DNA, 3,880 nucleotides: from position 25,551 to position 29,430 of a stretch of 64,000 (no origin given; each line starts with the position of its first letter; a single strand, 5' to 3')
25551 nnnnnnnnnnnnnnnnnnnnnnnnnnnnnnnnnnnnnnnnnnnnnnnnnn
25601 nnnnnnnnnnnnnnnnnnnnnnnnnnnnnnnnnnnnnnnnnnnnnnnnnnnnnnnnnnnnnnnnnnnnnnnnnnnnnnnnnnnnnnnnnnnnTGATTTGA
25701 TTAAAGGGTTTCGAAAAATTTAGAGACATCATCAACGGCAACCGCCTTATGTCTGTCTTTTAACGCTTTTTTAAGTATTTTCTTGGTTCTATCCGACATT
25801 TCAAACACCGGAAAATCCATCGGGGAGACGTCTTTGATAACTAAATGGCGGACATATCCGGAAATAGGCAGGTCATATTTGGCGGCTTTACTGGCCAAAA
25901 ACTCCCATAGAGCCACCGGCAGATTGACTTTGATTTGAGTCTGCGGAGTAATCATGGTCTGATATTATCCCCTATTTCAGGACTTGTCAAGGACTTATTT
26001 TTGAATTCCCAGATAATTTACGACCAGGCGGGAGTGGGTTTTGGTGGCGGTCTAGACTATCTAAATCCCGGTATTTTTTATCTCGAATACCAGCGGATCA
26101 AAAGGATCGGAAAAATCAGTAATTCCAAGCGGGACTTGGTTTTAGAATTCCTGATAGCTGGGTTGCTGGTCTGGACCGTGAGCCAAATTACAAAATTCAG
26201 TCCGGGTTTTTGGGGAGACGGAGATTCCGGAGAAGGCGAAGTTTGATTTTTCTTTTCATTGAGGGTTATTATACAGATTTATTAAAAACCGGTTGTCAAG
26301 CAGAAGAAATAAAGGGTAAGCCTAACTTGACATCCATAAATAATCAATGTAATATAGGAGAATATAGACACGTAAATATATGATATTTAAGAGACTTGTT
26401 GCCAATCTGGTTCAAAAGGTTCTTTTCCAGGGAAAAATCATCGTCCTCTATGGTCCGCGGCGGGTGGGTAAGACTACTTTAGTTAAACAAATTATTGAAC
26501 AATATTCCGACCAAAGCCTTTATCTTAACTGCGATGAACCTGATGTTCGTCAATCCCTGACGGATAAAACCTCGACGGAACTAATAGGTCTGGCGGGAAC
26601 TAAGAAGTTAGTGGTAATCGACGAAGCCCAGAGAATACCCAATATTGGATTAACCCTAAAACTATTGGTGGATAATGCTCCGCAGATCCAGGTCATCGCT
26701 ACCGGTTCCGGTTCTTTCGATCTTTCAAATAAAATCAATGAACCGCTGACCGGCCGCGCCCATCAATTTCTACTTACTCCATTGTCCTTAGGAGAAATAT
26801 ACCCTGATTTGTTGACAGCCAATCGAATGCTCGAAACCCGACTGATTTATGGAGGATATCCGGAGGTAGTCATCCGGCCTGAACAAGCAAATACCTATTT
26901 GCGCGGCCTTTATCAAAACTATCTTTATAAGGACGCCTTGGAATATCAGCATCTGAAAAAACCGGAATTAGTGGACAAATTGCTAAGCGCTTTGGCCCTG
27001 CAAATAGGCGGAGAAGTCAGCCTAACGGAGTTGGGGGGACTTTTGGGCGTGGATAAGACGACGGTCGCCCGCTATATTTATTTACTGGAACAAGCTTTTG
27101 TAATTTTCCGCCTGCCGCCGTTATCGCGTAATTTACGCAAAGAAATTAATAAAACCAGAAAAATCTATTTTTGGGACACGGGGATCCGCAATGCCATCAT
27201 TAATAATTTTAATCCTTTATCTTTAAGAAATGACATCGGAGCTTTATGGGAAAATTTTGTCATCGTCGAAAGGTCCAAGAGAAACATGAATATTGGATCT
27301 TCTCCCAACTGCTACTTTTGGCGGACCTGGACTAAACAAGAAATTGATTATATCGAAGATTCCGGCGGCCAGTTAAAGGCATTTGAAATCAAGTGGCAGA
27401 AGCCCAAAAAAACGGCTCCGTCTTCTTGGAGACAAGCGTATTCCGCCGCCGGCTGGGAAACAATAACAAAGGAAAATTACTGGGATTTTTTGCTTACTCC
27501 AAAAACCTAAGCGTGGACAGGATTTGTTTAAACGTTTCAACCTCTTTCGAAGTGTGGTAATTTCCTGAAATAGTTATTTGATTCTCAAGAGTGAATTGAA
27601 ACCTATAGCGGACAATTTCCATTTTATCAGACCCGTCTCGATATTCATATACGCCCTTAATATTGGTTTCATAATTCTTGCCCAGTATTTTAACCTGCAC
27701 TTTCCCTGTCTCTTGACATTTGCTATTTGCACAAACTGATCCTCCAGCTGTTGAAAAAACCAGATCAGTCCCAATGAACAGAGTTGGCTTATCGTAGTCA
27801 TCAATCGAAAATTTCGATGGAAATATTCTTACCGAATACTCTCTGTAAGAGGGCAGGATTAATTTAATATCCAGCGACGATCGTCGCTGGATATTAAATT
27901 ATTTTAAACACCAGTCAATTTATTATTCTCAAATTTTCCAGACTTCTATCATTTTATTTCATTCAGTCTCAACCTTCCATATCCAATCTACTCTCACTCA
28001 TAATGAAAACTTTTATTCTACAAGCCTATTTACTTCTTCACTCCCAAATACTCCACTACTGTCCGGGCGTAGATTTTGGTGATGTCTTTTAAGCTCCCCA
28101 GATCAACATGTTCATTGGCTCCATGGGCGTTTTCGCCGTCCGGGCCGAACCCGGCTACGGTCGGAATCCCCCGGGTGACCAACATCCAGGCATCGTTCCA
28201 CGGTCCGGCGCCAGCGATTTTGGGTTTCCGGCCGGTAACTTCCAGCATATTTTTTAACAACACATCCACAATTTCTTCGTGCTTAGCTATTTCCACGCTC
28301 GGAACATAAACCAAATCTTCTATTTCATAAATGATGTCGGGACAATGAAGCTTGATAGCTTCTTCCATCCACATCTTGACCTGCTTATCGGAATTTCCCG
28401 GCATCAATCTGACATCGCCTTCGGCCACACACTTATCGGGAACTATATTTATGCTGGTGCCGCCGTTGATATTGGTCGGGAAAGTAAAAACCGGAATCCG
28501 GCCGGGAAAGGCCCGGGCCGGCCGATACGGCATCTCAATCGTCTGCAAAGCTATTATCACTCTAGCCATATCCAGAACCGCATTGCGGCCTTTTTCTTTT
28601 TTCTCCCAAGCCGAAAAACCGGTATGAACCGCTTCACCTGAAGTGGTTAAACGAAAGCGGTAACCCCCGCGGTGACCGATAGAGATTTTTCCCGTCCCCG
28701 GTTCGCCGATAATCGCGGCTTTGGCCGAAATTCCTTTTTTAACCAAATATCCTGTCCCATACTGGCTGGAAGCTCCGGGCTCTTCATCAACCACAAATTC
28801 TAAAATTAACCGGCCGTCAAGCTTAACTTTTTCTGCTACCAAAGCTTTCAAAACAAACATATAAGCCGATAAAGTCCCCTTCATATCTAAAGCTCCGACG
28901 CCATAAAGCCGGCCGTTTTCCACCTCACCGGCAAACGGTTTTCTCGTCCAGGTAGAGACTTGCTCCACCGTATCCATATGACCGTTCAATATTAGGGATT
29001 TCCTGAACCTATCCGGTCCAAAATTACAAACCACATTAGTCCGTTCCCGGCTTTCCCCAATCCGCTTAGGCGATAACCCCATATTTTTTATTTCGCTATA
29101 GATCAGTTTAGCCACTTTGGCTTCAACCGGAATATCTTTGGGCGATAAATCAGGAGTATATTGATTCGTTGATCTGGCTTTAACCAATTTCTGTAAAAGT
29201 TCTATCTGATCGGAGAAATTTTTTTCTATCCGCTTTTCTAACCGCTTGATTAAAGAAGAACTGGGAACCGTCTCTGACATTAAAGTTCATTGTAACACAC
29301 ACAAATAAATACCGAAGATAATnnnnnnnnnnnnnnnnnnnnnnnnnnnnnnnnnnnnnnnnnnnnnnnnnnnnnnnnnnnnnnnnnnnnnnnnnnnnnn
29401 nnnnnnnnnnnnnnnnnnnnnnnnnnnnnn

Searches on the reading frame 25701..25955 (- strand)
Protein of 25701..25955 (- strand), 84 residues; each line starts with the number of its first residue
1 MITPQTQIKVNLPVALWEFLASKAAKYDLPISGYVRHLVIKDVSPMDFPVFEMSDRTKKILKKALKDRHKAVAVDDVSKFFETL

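Call 4: search_protein_families(library=pfam, proteins=[window:25701-25955:-], max_evalue=1)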
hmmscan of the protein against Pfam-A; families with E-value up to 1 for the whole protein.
window:25701-25955:- (84 aa): 1 family
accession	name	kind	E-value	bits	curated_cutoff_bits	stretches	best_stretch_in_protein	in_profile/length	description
PF12441.14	CopG_antitoxin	-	0.0067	17.6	28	1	5-39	42-76/79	CopG antitoxin of type II toxin-antitoxin system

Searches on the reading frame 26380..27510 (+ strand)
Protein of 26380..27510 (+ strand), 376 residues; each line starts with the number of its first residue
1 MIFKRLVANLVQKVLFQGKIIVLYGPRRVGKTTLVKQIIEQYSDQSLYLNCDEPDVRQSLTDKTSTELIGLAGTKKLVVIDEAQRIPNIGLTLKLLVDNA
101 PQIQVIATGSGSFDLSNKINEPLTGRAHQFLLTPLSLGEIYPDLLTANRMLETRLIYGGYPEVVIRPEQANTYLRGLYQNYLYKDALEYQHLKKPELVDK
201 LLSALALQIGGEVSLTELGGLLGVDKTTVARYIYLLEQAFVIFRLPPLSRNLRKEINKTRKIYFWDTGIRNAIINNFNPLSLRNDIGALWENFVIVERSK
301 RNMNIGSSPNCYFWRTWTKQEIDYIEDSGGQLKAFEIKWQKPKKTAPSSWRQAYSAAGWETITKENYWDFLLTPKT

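Call 4: search_protein_families(library=pfam, proteins=[window:26380-27510:+], max_evalue=1)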
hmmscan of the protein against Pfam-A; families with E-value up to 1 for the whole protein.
window:26380-27510:+ (376 aa): 28 families (the best 25 are shown)
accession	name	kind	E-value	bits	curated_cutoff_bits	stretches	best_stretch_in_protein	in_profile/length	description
PF13635.12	DUF4143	-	4e-40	137.6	28.1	1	184-339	2-159/160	Domain of unknown function (DUF4143)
PF13173.12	AAA_14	-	2.4e-33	115.3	27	1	18-140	2-128/129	AAA domain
PF13401.12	AAA_22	-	1.6e-08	35.4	27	1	17-59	4-49/130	AAA domain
PF01637.24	ATPase_2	-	8.2e-07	29.5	33.2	1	18-46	20-48/225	ATPase domain predominantly from Archaea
PF13191.12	AAA_16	-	0.00011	23.2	32.6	1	8-57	13-70/167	AAA ATPase domain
PF00004.35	AAA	-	0.00012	22.9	21.2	1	21-86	1-69/131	ATPase family associated with various cellular activities (AAA)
PF20720.3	nSTAND3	-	0.00058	20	27.2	1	11-62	10-62/155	Novel STAND NTPase 3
PF02367.23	TsaE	-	0.0013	19.1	26.6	1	9-42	12-45/128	Threonylcarbamoyl adenosine biosynthesis protein TsaE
PF00910.28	RNA_helicase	-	0.0014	19.5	21.5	1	21-86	1-61/105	RNA helicase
PF14516.12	AAA_35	-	0.0026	17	27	1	9-52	22-68/331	AAA-like domain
PF00005.33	ABC_tran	-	0.0041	18.2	25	1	15-60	8-52/137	ABC transporter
PF13479.12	AAA_24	-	0.011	16.1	27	1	19-53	3-32/195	AAA domain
PF00931.28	NB-ARC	-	0.011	15.5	23.5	1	6-43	8-43/248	NB-ARC domain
PF25199.1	nSTAND_NTPase5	-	0.017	15.4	34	1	7-107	29-130/145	Novel STAND NTPase 5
PF13481.12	AAA_25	-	0.019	15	27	1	9-37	24-52/195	AAA domain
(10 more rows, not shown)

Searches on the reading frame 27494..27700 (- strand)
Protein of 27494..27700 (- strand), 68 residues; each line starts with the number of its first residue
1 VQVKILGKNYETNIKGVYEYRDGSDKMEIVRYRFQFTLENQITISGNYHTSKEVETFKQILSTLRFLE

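Call 4: search_protein_families(library=pfam, proteins=[window:27494-27700:-], max_evalue=1)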
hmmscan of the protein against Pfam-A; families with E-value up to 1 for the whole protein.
window:27494-27700:- (68 aa): 1 family
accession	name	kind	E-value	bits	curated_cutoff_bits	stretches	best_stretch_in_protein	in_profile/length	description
PF23894.2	LD_SV2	-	0.0018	19.1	29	1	27-54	6-33/92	SV2A/B/C luminal domain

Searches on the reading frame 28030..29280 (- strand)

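Call 63: search_protein_families(library=ncbifam, proteins=[window:28030-29280:-], max_evalue=0.00001)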
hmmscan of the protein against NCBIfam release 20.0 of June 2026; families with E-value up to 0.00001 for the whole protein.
window:28030-29280:- (416 aa): 49 families (the best 25 are shown)
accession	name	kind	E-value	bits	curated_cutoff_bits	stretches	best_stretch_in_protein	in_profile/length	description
TIGR01910.1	DapE-ArgE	subfamily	4e-63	213.9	217.6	1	27-403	2-373/373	ArgE/DapE family deacylase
NF005306.0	PRK06837.1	subfamily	1.4e-46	159.3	376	1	9-416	6-426/427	ArgE/DapE family deacylase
NF006399.0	PRK08651.1-2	equivalog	3.3e-46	158.1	381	2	26-248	7-216/405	succinyl-diaminopimelate desuccinylase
NF005373.0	PRK06915.1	equivalog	1.6e-44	152.5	428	1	10-416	4-422/422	peptidase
NF006365.0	PRK08588.1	subfamily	2.7e-42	145.5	289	1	23-412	7-381/383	succinyl-diaminopimelate desuccinylase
NF006400.0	PRK08651.1-3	equivalog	3.3e-42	144.7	374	1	93-409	83-404/410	succinyl-diaminopimelate desuccinylase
NF009557.0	PRK13009.1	equivalog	1.4e-39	136.3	284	1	51-412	20-375/377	succinyl-diaminopimelate desuccinylase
NF005710.0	PRK07522.1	subfamily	3.6e-39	135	412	1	56-406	31-383/391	acetylornithine deacetylase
NF009555.0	PRK13004.1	equivalog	1.4e-37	129.5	321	1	13-412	5-396/399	YgeY family selenium metabolism-linked hydrolase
TIGR01892.1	AcOrn-deacetyl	equivalog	1.8e-36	126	297.7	1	28-406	2-363/365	acetylornithine deacetylase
NF009558.0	PRK13013.1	equivalog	3.1e-35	121.7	428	1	12-413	5-425/429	acetylornithine deacetylase/succinyl-diaminopimelate desuccinylase family protein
NF010589.0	PRK13983.1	equivalog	1.3e-34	119.8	333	1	12-409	3-407/409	M20 family metallo-hydrolase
TIGR01900.1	dapE-gram_pos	equivalog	8.6e-34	117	304.2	1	77-405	42-347/351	succinyl-diaminopimelate desuccinylase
NF006370.0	PRK08596.1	equivalog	1.3e-33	116.2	412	1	11-415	5-423/425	acetylornithine deacetylase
NF005913.0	PRK07906.1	subfamily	2.3e-32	112.2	382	1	16-202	8-192/442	hypothetical protein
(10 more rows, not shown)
